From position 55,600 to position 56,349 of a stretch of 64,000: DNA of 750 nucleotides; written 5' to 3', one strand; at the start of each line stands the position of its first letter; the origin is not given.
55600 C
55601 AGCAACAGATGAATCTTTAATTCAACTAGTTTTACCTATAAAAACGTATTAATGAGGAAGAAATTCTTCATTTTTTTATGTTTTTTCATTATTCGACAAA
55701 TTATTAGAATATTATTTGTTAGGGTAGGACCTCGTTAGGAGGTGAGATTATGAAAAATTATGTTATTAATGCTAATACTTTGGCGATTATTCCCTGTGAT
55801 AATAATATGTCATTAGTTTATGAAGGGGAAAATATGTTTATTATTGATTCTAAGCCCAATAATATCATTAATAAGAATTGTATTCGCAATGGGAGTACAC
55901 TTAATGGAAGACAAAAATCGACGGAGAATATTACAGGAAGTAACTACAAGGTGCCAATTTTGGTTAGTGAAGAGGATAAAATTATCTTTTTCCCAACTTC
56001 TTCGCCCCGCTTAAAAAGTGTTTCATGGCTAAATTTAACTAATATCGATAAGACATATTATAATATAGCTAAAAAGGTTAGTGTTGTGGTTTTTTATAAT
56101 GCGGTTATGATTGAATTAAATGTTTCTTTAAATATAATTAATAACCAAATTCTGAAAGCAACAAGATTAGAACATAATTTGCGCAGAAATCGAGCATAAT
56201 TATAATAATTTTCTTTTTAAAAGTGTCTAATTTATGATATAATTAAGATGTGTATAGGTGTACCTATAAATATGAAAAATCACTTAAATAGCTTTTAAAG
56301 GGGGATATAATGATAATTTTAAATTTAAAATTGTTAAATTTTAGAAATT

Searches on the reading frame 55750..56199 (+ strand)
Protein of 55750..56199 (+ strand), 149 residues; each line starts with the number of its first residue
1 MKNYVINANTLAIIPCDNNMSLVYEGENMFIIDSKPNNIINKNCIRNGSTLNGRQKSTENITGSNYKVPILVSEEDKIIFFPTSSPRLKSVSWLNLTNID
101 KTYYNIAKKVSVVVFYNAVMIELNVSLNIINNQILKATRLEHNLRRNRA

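Call 8: search_protein_families(library=ncbifam, proteins=[window:55750-56199:+])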
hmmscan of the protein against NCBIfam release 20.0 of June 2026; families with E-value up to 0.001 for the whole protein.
window:55750-56199:+ (149 aa): 0 families

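Call 85: search_protein_families(library=pfam, proteins=[window:55750-56199:+], max_evalue=1)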
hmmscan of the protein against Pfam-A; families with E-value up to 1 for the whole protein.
window:55750-56199:+ (149 aa): 1 family
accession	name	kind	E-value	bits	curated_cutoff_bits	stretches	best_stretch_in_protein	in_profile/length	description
PF06338.17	ComK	-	1e-33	116.7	22.3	1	2-145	2-148/152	ComK protein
